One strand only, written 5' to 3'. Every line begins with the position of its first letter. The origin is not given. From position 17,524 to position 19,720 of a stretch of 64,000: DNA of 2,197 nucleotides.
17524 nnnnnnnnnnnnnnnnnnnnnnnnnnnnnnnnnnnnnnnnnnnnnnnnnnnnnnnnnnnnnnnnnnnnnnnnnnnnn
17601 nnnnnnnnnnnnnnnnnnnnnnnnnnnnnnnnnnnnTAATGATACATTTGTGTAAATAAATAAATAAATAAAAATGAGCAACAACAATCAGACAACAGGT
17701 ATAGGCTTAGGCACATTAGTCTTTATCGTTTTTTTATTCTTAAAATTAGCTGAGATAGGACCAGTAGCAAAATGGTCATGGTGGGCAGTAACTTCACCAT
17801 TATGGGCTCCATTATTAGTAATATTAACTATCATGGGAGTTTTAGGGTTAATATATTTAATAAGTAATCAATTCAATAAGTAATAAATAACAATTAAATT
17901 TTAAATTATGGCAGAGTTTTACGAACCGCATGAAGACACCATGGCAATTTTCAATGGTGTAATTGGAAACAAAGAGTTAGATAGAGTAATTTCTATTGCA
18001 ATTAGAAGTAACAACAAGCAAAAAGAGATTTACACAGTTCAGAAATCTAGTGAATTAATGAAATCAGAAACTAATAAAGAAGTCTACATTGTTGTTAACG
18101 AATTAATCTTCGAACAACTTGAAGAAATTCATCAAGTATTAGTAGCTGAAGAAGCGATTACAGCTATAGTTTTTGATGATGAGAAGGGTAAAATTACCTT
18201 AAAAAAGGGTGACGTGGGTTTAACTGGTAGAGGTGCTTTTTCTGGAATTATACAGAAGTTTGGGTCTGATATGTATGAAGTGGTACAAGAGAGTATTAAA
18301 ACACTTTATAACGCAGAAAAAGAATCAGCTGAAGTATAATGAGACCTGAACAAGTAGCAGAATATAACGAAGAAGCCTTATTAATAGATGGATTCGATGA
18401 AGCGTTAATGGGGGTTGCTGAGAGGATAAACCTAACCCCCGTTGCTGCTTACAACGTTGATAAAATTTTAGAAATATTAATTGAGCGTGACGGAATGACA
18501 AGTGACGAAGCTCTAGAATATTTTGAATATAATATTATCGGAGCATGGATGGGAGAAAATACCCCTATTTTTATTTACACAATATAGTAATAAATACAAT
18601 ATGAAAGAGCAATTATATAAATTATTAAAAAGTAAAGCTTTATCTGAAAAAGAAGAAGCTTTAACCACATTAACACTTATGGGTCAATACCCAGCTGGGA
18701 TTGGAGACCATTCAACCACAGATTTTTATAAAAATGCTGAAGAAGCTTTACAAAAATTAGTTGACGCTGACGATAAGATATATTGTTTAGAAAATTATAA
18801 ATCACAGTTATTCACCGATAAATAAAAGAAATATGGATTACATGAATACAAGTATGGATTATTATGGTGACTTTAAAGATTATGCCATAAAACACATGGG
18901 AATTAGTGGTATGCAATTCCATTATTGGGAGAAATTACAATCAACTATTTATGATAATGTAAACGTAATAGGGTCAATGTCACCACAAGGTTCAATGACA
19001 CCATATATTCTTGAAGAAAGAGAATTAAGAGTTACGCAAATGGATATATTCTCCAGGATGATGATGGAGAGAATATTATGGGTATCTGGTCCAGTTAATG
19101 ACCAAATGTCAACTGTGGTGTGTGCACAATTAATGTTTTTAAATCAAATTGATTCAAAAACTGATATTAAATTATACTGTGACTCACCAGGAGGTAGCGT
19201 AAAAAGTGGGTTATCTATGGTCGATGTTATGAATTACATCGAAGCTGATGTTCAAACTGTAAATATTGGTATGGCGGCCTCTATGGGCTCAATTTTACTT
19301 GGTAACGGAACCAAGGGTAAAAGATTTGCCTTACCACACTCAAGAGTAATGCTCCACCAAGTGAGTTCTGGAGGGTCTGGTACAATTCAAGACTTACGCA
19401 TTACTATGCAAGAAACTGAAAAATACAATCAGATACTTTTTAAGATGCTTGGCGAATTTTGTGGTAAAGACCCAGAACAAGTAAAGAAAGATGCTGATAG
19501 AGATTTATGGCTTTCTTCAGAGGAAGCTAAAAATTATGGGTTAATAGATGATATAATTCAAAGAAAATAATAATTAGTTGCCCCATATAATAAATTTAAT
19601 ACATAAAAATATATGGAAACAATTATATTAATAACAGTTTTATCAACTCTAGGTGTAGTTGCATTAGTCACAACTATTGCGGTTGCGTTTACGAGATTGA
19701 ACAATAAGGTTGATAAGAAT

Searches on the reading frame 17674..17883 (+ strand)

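Call 57: search_protein_families(library=pfam, proteins=[window:17674-17883:+], max_evalue=1)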
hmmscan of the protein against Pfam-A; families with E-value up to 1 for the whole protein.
window:17674-17883:+ (69 aa): 3 families
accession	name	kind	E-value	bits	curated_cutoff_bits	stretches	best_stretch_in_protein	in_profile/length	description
PF10269.14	Tmemb_185A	-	0.0014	18.8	23.1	1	16-57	137-182/252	Transmembrane Fragile-X-F protein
PF11100.13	TrbE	-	0.083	13.6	25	1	16-62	4-50/66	Conjugal transfer protein TrbE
PF07332.16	Phage_holin_3_6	-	0.6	10.6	28.4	1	12-61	45-86/116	Putative Actinobacterial Holin-X, holin superfamily III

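Call 58: search_protein_families(library=phrogs, proteins=[window:17674-17883:+], max_evalue=0.01)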
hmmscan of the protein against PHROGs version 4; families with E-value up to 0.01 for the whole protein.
window:17674-17883:+ (69 aa): 3 families
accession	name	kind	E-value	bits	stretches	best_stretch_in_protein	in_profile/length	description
phrog_1374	-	unknown function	8.5e-17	61.8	1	2-67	8-70/89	-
phrog_6414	-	unknown function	6.1e-05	24.2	1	14-54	6-46/69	-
phrog_20229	-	unknown function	0.0049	18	1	10-61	1-48/93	-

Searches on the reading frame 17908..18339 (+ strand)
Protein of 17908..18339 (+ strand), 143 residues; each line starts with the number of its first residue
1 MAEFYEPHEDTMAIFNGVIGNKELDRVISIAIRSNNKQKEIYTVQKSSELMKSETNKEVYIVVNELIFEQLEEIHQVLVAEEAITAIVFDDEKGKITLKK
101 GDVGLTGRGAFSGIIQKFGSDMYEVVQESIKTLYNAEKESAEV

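Call 57: search_protein_families(library=pfam, proteins=[window:17908-18339:+], max_evalue=1)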
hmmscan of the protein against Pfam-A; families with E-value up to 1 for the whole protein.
window:17908-18339:+ (143 aa): 2 families
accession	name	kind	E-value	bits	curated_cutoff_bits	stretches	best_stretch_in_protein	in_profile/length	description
PF08814.16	XisH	-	0.029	15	25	1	49-96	84-133/134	XisH protein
PF02256.22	Fe_hyd_SSU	-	0.12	12.8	24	1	36-59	6-29/56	Iron hydrogenase small subunit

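Call 58: search_protein_families(library=phrogs, proteins=[window:17908-18339:+], max_evalue=0.01)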
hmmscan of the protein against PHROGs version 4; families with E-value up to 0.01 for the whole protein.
window:17908-18339:+ (143 aa): 0 families

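Call 68: search_dna_similar(query=window:17908-18339:+, collection=phages, mode=protein, max_evalue=0.001, max_rows=15)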
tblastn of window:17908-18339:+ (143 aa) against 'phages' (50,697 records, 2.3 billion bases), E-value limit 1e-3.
Records with a match: 1; places in all: 1; records where one place covers at least 80% of the query: 1.
Best place of each record, by identity: <60% 1.
By first word of the organism name: uncultured 1.
By host as written in the record: - 1.
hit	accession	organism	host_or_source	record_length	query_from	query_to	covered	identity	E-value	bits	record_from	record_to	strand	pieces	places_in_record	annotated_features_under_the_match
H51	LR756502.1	uncultured phage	metagenomic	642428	1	119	83%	28.6%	2e-4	46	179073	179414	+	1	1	record has no annotation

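Call 80: find_homologous_proteins(query=window:17908-18339:+, max_evalue=0.001)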
Query window:17908-18339:+ (143 aa): 30 proteins with E <= 0.001 among 37 candidates.
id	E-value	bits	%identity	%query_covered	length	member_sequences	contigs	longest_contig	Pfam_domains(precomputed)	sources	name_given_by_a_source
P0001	1.3e-74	266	91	100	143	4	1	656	-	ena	-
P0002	1.3e-74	266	89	100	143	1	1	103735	-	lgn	-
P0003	1.9e-74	266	90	100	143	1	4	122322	-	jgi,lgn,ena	-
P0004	3.3e-74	265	88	100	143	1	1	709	-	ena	-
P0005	3.6e-74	265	89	100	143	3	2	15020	-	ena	-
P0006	8.3e-74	264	88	100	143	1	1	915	-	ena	-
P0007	1.0e-73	263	88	100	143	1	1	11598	-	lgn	-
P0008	1.1e-72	260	87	100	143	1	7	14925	-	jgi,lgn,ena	jgi:hypothetical protein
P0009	1.3e-69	250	82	99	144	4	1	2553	-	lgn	-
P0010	4.2e-69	249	85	97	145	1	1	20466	-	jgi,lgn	jgi:hypothetical protein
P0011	9.4e-69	247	82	100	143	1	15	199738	-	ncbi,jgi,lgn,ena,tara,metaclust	tara:strand:+ start:1723 stop:2154 length:432 start_codon:yes stop_codon:yes gene_type:complete|meta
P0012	1.6e-68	247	82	100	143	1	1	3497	-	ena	-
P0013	5.9e-68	245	82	100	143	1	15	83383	-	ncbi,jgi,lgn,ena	-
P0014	7.1e-68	245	82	100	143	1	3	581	-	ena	-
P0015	9.9e-68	244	82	100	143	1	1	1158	-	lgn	-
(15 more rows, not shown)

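Call 87: predict_structure(alignment_id=A2)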
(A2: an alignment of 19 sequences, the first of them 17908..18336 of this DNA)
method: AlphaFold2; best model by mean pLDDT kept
length: 143 residues; sequences in the alignment: 19
mean_pLDDT: 55.7   pTM: 0.58
mean pLDDT of the five models: 55.7, 47.5, 43.0, 42.0, 37.2
residues with pLDDT >= 90: 0; 70-90: 19; 50-70: 79; < 50: 45
segments of 3 or more residues with pLDDT < 50: 34-38, 51-53, 90-116, 139-143
pLDDT, mean of each block of 10 residues (from residue 1): 62 71 56 50 57 51 68 72 60 36 35 50 61 56 40
secondary structure, 60 per line:
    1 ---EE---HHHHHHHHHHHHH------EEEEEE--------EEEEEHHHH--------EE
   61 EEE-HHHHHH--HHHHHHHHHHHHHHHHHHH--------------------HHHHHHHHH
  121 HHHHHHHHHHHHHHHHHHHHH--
elements in order: H9-21 E28-33 E42-46 H47-50 E59-63 H65-70 H73-91 H112-141

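Call 89: fold_search(model_id=the predicted structure, library=pdb)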
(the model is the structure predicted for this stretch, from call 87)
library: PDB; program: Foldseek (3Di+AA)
matches with E <= 10: 68; with E <= 0.001: 0
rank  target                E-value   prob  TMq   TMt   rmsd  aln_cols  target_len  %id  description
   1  4qhi_D                3.1e-02  0.96  0.45  0.55   5.3       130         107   15  Crystal structure of Methanocaldococcus jannaschii selecase mutant R36W (released 2014-07-16)
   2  4qhi_A                6.3e-02  0.96  0.50  0.62   4.4       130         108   14  Crystal structure of Methanocaldococcus jannaschii selecase mutant R36W (released 2014-07-16)
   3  4qhi_C                6.3e-02  0.91  0.46  0.58   4.9       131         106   13  Crystal structure of Methanocaldococcus jannaschii selecase mutant R36W (released 2014-07-16)
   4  4qhg                  9.4e-02  0.90  0.47  0.59   4.7       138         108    9  Crystal structure of Methanocaldococcus jannaschii dimeric selecase (released 2014-07-16)
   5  4qhf                  1.1e-01  0.82  0.44  0.55   5.1       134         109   13  Crystal structure of Methanocaldococcus jannaschii monomeric selecase (released 2014-07-16)
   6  8exr_A                2.0e-01  0.33  0.34  0.21  12.4       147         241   10  Cryo-EM structure of S. aureus BlaR1 TM and zinc metalloprotease domain (released 2023-01-11)
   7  4jix_A                2.3e-01  0.80  0.49  0.60   8.6       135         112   13  Crystal structure of the metallopeptidase zymogen of Methanocaldococcus jannaschii jannalysin (released 2013-06-12)
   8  4qhi_B                2.3e-01  0.72  0.45  0.56   5.6       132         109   15  Crystal structure of Methanocaldococcus jannaschii selecase mutant R36W (released 2014-07-16)
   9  4qhj_A                3.2e-01  0.44  0.39  0.48   5.6       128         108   12  Crystal structure of Methanocaldococcus jannaschii selecase mutant I100F+H107F (released 2014-07-16)
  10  8ext_A                7.5e-01  0.47  0.46  0.14  10.8       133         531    9  Cryo-EM structure of S. aureus BlaR1 F284A mutant in complex with ampicillin (released 2023-01-11)
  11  5a6a_B                8.5e-01  0.21  0.30  0.09   4.5        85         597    7  GH20C, Beta-hexosaminidase from Streptococcus pneumoniae in complex with NGT (released 2015-09-23)
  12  6ait_E                1.1e+00  0.12  0.36  0.15   9.8       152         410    8  Crystal structure of E. coli BepA (released 2018-12-26)
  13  4il3_B                1.3e+00  0.07  0.31  0.13  16.1       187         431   10  Crystal Structure of S. mikatae Ste24p (released 2013-02-20)
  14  1o22                  1.3e+00  0.05  0.22  0.21  14.8       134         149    8  Crystal structure of an orphan protein (TM0875) from Thermotoga maritima at 2.00 A resolution (released 2003-04-01)
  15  8exs_A                1.4e+00  0.25  0.45  0.13  12.2       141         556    9  Cryo-EM structure of S. aureus BlaR1 F284A mutant (released 2023-01-11)
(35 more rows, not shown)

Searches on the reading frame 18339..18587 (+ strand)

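Call 57: search_protein_families(library=pfam, proteins=[window:18339-18587:+], max_evalue=1)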
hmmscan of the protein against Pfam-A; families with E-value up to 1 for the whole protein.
window:18339-18587:+ (82 aa): 1 family
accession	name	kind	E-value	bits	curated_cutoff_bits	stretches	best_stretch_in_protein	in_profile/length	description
PF03861.19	ANTAR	-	0.16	12.2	27.3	1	46-61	19-34/54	ANTAR domain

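Call 58: search_protein_families(library=phrogs, proteins=[window:18339-18587:+], max_evalue=0.01)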
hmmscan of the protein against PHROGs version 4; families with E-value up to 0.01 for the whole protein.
window:18339-18587:+ (82 aa): 1 family
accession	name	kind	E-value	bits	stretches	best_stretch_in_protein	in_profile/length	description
phrog_13182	-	unknown function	4.3e-29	102.5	1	4-81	76-152/166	-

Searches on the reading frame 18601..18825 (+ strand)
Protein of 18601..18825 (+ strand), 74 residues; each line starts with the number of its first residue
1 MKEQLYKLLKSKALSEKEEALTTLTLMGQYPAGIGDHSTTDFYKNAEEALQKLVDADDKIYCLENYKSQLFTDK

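Call 57: search_protein_families(library=pfam, proteins=[window:18601-18825:+], max_evalue=1)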
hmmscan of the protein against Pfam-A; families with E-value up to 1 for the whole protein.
window:18601-18825:+ (74 aa): 3 families
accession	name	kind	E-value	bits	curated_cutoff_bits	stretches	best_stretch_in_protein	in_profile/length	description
PF22329.2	Nro1_C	-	0.011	16.2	27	1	17-71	34-91/142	Negative regulator of ofd1, C-terminal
PF18121.7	TFA2_Winged_2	-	0.037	14.1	26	1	2-67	3-50/60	TFA2 Winged helix domain 2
PF11640.13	TAN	-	0.043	14.4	27.1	1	4-64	3-64/150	Telomere-length maintenance and DNA damage repair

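Call 58: search_protein_families(library=phrogs, proteins=[window:18601-18825:+], max_evalue=0.01)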
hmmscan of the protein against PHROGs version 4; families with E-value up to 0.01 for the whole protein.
window:18601-18825:+ (74 aa): 1 family
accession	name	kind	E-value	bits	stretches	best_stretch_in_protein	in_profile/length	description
phrog_1811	-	unknown function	2.1e-05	25.7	1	1-66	1-64/68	-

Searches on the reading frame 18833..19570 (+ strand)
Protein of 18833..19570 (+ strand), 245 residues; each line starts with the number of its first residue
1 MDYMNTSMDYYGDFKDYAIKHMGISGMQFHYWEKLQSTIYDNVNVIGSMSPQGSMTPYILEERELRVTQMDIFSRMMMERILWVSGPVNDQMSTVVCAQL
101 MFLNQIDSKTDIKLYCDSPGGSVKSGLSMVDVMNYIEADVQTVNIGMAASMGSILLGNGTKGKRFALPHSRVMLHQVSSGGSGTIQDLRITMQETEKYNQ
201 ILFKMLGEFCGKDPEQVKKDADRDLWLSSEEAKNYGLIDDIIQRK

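Call 11: search_protein_families(library=pfam, proteins=[window:18833-19570:+], max_evalue=0.001)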
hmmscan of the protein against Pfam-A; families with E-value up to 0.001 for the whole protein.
window:18833-19570:+ (245 aa): 1 family
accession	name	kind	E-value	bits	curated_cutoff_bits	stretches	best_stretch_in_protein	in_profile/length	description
PF00574.28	CLP_protease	-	2.5e-62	210.4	20.2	1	69-244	6-181/182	Clp protease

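Call 14: search_dna_similar(query=window:18833-19570:+, collection=phages, mode=protein, max_rows=25)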
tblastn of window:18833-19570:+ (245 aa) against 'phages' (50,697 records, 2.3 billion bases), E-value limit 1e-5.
Records with a match: 723; places in all: 740; records where one place covers at least 80% of the query: 36.
Best place of each record, by identity: <60% 723.
By first word of the organism name: Mycobacterium 228; Staphylococcus 101; Vibrio 97; Bacillus 53; Escherichia 50; Bacteriophage 29; Bacteroides 22; Streptococcus 16; Prevotella 15; Listeria 12; and 31 more.
By host as written in the record: Mycobacterium smegmatis mc2 155 162; - 149; Staphylococcus aureus 45; Mycobacterium smegmatis mc#155 33; Escherichia coli 22; Mycobacterium smegmatis mc2155 17; Prevotella sp. 15; Listeria monocytogenes 12; and 167 more.
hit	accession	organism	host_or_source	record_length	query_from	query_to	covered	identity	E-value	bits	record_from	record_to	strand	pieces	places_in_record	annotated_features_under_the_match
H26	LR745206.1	uncultured phage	metagenomic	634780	7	242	96%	59.3%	1e-81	271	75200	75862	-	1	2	record has no annotation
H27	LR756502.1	uncultured phage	metagenomic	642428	13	242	94%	45.2%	2e-64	221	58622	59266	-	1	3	record has no annotation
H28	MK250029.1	Prevotella phage Lak-C1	Prevotella sp.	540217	13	245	95%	44.1%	1e-54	194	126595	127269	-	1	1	record has no annotation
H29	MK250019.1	Prevotella phage Lak-A2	Prevotella sp.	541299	13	245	95%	43.7%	1e-53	191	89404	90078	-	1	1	record has no annotation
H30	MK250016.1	Prevotella phage Lak-A1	Prevotella sp.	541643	13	245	95%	43.7%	2e-53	190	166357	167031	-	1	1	record has no annotation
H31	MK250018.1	Prevotella phage Lak-A1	Prevotella sp.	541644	13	245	95%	43.7%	2e-53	190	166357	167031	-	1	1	record has no annotation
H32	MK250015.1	Prevotella phage Lak-A1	Prevotella sp.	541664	13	245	95%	43.7%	2e-53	190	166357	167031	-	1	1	record has no annotation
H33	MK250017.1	Prevotella phage Lak-A1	Prevotella sp.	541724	13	245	95%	43.7%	2e-53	190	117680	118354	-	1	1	record has no annotation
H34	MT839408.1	Bacteriophage sp.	human fecal samples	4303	13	242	94%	43.9%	5e-64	221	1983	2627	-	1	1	record has no annotation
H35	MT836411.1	Bacteriophage sp.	human fecal samples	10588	13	245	95%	42.9%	3e-58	204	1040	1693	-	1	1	record has no annotation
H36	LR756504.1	uncultured phage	metagenomic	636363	13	245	95%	42.1%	9e-62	214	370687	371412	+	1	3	record has no annotation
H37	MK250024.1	Prevotella phage Lak-B5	Prevotella sp.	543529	53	245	79%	47.5%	3e-55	196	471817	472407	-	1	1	record has no annotation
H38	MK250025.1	Prevotella phage Lak-B6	Prevotella sp.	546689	53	245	79%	47.5%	3e-55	196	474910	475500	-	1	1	record has no annotation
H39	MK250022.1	Prevotella phage Lak-B3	Prevotella sp.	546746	53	245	79%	47.5%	3e-55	196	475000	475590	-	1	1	record has no annotation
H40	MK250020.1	Prevotella phage Lak-B1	Prevotella sp.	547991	53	245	79%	47.5%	3e-55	196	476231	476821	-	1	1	record has no annotation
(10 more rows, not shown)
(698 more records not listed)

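Call 15: get_annotated_region(hit=H26, flank=8000)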
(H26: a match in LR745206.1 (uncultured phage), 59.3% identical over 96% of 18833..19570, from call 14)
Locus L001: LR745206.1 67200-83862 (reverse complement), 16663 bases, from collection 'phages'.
description: uncultured phage genome assembly, chromosome: 1.
organism: uncultured phage (NCBI taxid 278008)
taxonomy: Viruses; environmental samples
host: -; source: metagenomic; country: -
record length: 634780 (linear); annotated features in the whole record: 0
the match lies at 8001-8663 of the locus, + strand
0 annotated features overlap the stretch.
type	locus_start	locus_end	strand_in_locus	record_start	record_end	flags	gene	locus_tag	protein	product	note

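Call 16: get_annotated_region(hit=H27, flank=8000)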
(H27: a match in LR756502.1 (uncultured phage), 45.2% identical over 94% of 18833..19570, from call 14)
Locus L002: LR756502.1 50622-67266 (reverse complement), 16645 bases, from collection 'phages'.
description: uncultured phage genome assembly, chromosome: 1.
organism: uncultured phage (NCBI taxid 278008)
taxonomy: Viruses; environmental samples
host: -; source: metagenomic; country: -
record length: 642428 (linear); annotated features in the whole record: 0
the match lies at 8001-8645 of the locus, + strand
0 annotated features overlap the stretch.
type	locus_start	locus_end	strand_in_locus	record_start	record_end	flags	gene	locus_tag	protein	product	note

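Call 17: get_annotated_region(hit=H28, flank=8000)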
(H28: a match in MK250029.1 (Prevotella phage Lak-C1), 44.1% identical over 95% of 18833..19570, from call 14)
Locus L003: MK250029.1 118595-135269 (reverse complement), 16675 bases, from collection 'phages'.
description: MAG: Prevotella phage Lak-C1, complete genome.
organism: Prevotella phage Lak-C1 (NCBI taxid 2491292)
taxonomy: Viruses; Duplodnaviria; Heunggongvirae; Uroviricota; Caudoviricetes
host: Prevotella sp.; source: human feces; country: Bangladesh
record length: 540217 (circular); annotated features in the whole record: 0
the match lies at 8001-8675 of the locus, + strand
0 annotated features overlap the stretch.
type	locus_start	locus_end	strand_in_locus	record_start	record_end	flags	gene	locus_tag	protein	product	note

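Call 18: get_annotated_region(hit=H36, flank=8000)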
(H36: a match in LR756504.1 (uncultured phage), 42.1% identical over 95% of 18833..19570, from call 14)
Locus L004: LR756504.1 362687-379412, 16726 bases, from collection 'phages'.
description: uncultured phage genome assembly, chromosome: 1.
organism: uncultured phage (NCBI taxid 278008)
taxonomy: Viruses; environmental samples
host: -; source: metagenomic; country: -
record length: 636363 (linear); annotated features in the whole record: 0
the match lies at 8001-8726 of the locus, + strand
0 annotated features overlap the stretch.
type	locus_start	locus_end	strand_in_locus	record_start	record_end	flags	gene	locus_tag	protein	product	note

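Call 22: find_related_loci(query=window:18833-19570:+, collection=viral_contigs, flank=4000)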
Query window:18833-19570:+ (245 aa) in viral_contigs; peptide patterns used: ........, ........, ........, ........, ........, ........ (x = any residue, [..] = any of these).
122 stretches matched a pattern; 103 encode a relative of the query (tblastn E <= 1e-3); the best 80 are kept; 80 distinct loci.
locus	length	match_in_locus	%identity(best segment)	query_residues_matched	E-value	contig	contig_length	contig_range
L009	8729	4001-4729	72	2-245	1e-122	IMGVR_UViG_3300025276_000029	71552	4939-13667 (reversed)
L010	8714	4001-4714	69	7-245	1e-113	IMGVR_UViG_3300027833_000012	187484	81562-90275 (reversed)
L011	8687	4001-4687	69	6-244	2e-111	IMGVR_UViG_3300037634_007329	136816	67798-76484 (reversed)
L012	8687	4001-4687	69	6-244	2e-111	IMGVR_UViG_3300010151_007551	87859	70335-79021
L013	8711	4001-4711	67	5-242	2e-109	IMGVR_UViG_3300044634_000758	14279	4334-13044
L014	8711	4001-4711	67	5-242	2e-109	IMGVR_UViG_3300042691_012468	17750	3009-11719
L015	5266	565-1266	66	5-245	1e-109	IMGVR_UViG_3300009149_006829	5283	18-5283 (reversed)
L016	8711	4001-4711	67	5-242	2e-109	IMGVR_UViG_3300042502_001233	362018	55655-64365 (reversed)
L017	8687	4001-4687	67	6-244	3e-109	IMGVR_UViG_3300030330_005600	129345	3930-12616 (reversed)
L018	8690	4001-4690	65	6-245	3e-107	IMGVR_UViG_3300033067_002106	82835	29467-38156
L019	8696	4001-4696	65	8-245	8e-107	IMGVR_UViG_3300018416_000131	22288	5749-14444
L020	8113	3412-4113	66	5-245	1e-105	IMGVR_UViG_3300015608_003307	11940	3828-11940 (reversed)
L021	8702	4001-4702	66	5-245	1e-105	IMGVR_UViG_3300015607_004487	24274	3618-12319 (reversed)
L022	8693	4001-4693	66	8-239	4e-105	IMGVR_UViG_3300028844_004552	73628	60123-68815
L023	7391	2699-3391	66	8-239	3e-105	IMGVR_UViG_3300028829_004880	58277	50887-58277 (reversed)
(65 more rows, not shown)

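Call 54: search_solved_structures(query=window:18833-19570:+, max_evalue=1e-10, show_alignments=1)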
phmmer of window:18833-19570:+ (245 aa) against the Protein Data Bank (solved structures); distinct sequences matched with E-value up to 1e-10: 109 (the best 60 are shown).
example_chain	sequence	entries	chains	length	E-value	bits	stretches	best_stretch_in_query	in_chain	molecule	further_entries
2zl0_A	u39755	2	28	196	1.5e-52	181.8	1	56-244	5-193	ATP-dependent Clp protease proteolytic subunit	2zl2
2zl3_A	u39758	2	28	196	4e-52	180.4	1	56-244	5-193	ATP-dependent Clp protease proteolytic subunit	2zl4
1y7o_A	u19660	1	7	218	3.4e-51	177.4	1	49-242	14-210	ATP-dependent Clp protease proteolytic subunit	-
29hb_A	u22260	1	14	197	1.2e-50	175.6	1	55-243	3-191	ATP-dependent Clp protease proteolytic subunit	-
6cfd_A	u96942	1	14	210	2.1e-50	174.8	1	55-243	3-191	ATP-dependent Clp protease proteolytic subunit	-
6naq_A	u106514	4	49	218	4.1e-50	173.8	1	41-244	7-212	ATP-dependent Clp protease proteolytic subunit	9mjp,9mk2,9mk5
6naw_A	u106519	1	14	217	5.2e-50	173.5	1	48-244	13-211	ATP-dependent Clp protease proteolytic subunit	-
5dkp_A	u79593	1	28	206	9.2e-50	172.7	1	47-244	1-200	ATP-dependent Clp protease proteolytic subunit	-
6nah_A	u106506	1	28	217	9.7e-50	172.6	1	48-244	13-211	ATP-dependent Clp protease proteolytic subunit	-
6hwm_A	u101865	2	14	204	1.1e-49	172.4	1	56-244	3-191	ATP-dependent Clp protease proteolytic subunit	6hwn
6vfs_L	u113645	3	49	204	2.2e-49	171.4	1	53-244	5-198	ATP-dependent Clp protease proteolytic subunit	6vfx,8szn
7kr2_A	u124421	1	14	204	2.2e-49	171.4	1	53-244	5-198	ATP-dependent Clp protease proteolytic subunit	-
6nay_A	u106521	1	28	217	3.6e-49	170.8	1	48-244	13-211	ATP-dependent Clp protease proteolytic subunit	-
6w9t_A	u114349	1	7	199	4.3e-49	170.5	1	56-244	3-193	ATP-dependent Clp protease proteolytic subunit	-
8r04_A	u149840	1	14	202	1.1e-47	165.9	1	55-244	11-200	ATP-dependent Clp protease proteolytic subunit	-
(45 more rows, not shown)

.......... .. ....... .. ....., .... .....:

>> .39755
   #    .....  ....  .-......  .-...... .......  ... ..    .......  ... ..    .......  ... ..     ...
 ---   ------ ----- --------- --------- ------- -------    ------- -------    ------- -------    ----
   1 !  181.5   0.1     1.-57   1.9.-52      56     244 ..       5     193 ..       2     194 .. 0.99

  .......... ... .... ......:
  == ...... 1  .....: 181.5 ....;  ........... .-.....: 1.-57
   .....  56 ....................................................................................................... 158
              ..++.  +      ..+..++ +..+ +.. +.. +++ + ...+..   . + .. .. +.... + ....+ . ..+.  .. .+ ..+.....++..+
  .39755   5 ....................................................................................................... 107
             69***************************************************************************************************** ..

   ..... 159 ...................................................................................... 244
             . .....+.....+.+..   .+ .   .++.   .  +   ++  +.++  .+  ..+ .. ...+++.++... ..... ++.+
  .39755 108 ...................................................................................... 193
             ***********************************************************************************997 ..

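Call 69: find_encoding_contigs(protein=window:18833-19570:+, flank=3000, max_places=5)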
Protein window:18833-19570:+ (245 aa): 3 contigs read that carry it; 3 places shown.
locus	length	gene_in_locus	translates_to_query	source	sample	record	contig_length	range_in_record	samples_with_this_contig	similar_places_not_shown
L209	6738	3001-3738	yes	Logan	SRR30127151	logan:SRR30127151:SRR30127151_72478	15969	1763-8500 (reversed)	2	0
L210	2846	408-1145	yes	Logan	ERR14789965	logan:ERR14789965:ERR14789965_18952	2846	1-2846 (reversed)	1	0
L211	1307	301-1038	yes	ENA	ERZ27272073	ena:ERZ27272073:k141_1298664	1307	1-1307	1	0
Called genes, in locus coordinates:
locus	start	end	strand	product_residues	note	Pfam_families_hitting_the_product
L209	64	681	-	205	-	-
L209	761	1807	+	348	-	PF00226:DnaJ, PF01556:DnaJ_C, PF00684:DnaJ_CXXCXGXG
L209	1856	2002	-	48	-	-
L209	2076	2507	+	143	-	-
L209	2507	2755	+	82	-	-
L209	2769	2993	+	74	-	-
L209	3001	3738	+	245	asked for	PF00574:CLP_protease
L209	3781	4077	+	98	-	-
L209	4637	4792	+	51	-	-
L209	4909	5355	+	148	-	PF00254:FKBP_C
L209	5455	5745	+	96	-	-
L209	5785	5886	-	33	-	-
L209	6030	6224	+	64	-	PF01165:Ribosomal_S21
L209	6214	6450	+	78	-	-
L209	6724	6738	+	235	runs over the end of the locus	PF21448:DNMK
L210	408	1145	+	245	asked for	PF00574:CLP_protease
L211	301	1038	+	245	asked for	PF00574:CLP_protease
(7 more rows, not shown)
